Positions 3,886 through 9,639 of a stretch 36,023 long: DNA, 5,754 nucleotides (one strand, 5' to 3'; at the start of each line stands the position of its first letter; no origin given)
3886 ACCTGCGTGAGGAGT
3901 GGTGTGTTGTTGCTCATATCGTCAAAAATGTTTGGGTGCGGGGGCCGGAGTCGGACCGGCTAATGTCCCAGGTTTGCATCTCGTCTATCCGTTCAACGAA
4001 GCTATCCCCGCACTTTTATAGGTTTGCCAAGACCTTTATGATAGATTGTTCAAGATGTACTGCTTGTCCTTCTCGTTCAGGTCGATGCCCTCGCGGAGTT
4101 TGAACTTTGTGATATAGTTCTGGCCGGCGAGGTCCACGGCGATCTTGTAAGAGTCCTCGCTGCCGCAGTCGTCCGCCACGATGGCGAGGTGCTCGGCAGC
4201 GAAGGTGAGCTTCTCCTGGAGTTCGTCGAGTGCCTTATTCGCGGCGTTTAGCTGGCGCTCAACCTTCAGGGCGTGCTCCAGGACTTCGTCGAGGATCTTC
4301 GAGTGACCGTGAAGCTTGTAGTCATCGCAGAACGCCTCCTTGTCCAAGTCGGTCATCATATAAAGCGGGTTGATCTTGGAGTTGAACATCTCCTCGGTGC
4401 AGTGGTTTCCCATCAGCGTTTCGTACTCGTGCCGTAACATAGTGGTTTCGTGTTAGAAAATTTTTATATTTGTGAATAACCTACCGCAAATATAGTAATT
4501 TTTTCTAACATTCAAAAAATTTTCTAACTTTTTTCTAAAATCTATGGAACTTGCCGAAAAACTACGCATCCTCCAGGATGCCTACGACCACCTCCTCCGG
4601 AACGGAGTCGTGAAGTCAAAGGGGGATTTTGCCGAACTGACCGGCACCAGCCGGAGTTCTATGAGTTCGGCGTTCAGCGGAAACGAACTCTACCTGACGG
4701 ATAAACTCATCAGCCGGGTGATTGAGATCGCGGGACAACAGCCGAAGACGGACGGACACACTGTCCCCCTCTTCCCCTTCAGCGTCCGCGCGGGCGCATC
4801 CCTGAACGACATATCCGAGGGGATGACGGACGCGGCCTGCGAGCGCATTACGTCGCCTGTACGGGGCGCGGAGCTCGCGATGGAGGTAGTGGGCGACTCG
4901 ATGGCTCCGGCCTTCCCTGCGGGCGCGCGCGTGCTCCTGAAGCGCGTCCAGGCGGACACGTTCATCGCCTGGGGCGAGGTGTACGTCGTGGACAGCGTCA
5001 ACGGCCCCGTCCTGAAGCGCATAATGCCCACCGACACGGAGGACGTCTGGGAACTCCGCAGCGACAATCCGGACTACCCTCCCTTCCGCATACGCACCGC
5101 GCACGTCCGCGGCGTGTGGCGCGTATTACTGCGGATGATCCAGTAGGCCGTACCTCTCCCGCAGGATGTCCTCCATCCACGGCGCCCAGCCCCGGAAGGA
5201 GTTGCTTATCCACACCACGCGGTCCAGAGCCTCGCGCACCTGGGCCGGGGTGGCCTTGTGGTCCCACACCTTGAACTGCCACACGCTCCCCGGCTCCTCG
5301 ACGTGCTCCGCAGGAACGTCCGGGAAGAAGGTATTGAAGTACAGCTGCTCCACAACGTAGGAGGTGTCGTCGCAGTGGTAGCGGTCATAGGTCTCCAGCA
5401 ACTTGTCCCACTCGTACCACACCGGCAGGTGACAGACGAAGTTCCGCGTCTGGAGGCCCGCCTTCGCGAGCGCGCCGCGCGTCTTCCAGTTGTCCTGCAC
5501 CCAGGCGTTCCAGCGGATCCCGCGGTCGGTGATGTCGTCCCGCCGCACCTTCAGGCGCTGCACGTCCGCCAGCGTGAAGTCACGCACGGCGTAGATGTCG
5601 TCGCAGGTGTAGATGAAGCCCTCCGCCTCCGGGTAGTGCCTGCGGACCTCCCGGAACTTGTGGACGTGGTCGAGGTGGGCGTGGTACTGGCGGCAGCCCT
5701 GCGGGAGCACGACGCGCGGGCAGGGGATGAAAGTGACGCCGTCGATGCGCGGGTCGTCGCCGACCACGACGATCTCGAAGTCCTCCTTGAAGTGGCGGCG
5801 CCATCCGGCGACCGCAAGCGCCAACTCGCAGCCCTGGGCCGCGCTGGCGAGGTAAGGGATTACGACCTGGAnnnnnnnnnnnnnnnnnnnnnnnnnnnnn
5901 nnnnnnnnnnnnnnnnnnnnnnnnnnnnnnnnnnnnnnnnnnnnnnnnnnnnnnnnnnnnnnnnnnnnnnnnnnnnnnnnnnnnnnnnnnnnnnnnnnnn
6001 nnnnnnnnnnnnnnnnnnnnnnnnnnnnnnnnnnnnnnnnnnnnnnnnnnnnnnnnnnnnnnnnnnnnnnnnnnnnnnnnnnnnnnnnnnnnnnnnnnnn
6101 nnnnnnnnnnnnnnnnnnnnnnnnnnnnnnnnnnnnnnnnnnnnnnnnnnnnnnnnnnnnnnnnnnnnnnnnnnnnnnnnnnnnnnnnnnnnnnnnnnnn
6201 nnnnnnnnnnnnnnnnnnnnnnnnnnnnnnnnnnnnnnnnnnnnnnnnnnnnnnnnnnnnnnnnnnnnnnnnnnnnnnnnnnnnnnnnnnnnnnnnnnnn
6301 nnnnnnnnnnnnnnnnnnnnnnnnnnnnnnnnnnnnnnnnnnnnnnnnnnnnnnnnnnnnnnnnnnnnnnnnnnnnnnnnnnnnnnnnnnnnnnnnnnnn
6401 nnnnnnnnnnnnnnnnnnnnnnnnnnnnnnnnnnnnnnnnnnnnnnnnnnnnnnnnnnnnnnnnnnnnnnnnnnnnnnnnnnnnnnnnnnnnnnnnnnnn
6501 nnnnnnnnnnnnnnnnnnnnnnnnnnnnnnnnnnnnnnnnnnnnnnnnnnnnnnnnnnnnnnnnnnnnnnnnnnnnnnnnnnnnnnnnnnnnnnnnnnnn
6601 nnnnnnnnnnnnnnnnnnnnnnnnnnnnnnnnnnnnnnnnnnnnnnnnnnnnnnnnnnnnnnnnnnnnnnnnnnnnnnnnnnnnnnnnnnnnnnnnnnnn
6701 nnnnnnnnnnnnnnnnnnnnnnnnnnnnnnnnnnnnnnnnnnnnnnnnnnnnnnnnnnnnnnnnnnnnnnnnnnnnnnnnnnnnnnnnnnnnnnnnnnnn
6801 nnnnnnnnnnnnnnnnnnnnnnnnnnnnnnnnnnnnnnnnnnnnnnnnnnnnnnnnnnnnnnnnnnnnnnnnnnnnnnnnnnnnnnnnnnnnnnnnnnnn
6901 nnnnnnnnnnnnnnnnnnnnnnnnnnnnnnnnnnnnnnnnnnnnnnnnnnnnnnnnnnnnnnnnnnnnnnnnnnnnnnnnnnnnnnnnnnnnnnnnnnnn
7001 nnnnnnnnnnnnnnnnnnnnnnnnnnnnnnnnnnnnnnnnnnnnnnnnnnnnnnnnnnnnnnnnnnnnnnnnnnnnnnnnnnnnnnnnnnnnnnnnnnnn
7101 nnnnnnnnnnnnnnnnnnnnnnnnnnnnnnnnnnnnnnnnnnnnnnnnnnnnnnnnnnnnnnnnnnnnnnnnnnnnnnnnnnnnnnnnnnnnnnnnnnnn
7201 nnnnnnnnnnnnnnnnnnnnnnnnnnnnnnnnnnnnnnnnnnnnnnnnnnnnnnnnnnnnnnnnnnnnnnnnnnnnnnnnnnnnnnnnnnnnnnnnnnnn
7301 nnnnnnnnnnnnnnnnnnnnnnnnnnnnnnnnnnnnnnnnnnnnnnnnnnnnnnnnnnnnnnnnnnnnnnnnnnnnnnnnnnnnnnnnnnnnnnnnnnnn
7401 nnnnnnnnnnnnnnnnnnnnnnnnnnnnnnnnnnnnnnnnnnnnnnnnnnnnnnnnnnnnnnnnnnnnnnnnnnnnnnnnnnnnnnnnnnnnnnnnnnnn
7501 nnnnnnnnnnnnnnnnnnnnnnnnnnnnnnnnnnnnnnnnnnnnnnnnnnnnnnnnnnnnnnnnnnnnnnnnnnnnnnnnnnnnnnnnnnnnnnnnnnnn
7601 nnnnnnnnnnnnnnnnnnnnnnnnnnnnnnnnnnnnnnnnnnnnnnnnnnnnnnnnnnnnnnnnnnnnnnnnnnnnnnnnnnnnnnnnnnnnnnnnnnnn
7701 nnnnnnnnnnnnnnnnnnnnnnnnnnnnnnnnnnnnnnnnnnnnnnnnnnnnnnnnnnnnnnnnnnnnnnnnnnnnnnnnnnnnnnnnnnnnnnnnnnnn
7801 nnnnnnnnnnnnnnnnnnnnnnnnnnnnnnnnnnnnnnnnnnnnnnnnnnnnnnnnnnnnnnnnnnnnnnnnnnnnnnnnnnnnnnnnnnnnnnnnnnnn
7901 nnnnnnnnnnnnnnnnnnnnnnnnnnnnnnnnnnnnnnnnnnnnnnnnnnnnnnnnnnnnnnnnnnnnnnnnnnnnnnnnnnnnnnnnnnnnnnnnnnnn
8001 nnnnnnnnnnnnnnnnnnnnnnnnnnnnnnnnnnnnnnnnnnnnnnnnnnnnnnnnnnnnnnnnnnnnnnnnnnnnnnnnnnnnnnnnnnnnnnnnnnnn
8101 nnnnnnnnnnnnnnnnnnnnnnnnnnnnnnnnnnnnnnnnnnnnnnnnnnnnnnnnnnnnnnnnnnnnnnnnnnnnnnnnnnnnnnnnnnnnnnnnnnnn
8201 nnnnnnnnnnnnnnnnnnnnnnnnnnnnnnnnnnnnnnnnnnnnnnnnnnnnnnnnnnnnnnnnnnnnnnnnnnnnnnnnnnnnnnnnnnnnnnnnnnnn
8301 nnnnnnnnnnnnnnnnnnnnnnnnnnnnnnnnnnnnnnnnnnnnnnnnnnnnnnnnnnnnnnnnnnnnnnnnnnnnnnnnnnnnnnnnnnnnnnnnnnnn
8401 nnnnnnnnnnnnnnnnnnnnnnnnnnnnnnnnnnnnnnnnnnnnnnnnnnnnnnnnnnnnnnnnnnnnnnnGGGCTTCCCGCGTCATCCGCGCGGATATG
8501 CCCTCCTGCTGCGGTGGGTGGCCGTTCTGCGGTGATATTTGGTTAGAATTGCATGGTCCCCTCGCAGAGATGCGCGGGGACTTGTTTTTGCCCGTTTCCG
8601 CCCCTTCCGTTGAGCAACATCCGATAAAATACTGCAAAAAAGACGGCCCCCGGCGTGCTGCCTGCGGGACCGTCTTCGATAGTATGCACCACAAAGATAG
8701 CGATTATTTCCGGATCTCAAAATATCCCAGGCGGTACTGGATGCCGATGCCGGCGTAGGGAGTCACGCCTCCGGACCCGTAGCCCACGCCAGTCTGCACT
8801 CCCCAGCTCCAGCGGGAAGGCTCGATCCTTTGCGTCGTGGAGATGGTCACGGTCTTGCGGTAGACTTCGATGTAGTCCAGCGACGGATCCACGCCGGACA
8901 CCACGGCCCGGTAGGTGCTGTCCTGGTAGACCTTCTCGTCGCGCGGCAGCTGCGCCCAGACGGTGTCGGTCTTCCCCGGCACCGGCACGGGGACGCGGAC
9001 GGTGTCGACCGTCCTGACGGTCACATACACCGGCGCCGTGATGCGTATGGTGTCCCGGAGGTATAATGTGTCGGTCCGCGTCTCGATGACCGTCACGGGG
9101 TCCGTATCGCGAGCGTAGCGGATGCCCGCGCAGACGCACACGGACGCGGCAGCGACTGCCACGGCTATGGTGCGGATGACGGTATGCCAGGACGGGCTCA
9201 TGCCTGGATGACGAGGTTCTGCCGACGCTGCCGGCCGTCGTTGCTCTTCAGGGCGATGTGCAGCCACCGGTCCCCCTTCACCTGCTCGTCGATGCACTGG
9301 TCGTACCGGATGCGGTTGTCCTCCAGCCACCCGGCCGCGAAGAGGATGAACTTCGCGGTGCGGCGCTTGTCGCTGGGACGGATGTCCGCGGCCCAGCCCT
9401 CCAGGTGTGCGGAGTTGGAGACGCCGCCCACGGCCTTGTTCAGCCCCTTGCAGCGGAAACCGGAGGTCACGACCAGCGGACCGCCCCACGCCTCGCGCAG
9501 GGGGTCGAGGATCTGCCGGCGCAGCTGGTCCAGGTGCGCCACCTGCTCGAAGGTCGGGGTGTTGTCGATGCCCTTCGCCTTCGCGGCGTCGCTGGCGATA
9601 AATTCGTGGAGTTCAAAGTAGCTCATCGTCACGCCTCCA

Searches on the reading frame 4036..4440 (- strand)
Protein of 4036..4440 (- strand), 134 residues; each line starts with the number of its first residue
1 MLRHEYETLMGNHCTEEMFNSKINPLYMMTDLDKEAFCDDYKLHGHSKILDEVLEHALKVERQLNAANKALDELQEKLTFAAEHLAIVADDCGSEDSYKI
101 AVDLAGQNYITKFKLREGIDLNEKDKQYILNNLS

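Call 9: search_protein_families(library=pfam, proteins=[window:4036-4440:-])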
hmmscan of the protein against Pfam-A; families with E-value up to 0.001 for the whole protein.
window:4036-4440:- (134 aa): 0 families

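Call 64: search_protein_families(library=phrogs, proteins=[window:4036-4440:-], max_evalue=0.01)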
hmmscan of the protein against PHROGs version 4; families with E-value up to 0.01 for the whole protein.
window:4036-4440:- (134 aa): 1 family
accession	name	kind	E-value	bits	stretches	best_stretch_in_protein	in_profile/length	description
phrog_15742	-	unknown function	2.8e-10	41.4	1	1-132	1-118/121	-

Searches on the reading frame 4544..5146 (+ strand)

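Call 9: search_protein_families(library=pfam, proteins=[window:4544-5146:+])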
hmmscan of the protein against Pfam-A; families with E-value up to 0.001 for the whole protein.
window:4544-5146:+ (200 aa): 1 family
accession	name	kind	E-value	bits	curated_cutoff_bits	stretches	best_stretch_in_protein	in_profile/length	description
PF00717.28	Peptidase_S24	-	5.4e-10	39.4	23.3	1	81-185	6-105/116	Peptidase S24-like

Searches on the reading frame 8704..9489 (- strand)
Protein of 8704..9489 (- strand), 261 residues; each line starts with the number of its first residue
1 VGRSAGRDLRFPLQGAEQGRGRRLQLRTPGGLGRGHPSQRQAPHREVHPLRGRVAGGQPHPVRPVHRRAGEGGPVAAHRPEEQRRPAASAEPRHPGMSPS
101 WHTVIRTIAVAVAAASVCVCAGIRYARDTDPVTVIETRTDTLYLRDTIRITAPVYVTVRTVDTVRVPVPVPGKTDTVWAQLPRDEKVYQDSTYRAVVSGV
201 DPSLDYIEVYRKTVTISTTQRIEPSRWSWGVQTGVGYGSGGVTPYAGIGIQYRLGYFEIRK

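Call 9: search_protein_families(library=pfam, proteins=[window:8704-9489:-])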
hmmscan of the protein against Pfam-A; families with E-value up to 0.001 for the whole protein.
window:8704-9489:- (261 aa): 1 family
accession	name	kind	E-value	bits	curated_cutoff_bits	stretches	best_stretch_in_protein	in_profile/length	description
PF20647.2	DUF6808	-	7.4e-27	93.6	24.4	1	175-254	1-85/86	Domain of unknown function (DUF6808)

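Call 64: search_protein_families(library=phrogs, proteins=[window:8704-9489:-], max_evalue=0.01)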
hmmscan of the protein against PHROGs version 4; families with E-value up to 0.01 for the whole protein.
window:8704-9489:- (261 aa): 1 family
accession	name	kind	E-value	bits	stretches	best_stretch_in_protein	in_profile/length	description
phrog_26448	-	unknown function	1.1e-19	71.7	1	175-254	104-184/187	-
